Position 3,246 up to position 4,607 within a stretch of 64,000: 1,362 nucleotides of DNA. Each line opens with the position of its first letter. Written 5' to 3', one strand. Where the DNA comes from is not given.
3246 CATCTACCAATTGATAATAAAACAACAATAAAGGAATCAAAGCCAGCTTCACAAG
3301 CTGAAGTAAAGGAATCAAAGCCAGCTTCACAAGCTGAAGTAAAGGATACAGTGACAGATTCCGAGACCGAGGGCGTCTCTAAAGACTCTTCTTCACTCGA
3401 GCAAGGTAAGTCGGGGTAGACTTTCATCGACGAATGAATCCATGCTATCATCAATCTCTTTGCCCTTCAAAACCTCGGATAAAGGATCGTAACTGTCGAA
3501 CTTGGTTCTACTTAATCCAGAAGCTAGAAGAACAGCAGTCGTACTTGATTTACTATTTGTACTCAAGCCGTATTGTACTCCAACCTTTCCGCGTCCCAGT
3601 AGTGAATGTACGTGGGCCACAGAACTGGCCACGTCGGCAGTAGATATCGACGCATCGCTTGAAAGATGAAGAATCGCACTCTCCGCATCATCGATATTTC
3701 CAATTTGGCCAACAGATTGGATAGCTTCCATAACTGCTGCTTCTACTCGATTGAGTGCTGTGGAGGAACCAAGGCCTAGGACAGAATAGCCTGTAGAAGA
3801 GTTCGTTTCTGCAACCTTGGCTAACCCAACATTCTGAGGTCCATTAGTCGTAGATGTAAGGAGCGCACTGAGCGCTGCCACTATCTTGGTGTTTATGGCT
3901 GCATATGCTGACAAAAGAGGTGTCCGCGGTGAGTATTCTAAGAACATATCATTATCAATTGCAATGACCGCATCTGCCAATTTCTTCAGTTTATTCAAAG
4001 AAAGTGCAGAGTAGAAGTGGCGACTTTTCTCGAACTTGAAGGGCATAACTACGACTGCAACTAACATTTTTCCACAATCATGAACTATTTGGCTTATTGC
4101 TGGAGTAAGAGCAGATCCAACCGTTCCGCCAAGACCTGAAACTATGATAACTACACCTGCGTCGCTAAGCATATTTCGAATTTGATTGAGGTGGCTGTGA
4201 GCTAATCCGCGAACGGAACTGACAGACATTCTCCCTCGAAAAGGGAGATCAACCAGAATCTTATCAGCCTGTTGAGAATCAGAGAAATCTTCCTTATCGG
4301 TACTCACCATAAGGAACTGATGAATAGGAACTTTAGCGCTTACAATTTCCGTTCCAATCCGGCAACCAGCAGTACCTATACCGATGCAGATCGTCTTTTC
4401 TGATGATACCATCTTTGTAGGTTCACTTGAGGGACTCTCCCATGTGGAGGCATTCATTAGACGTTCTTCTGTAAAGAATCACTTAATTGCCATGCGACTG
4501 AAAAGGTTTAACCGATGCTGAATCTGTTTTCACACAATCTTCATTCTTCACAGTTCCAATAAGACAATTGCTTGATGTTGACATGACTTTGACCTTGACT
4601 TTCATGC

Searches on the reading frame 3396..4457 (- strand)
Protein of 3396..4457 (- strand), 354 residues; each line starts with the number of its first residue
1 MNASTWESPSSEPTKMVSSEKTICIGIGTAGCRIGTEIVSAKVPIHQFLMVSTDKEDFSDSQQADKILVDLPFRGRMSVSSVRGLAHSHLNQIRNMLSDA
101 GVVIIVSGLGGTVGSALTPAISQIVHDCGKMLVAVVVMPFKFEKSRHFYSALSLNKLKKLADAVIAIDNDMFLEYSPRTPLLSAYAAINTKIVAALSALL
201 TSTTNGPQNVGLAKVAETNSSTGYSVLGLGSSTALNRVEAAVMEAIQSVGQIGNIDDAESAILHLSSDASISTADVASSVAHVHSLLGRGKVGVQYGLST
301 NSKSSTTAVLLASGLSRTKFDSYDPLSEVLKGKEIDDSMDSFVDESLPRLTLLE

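Call 5: search_protein_families(library=pfam, proteins=[window:3396-4457:-], max_evalue=0.01)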
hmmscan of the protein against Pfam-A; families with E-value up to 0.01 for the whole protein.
window:3396-4457:- (354 aa): 1 family
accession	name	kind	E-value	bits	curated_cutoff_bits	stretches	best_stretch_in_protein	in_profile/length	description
PF00091.31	Tubulin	-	6.9e-21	75.8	33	1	22-174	2-187/190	Tubulin/FtsZ family, GTPase domain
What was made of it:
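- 3393..4457 (-): Tubulin/FtsZ-family gene 25 nt downstream of mtaB. It belongs to the conserved mtaB-tubulin-L31e block. Pfam Tubulin, E=6.9e-21 (call 5).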
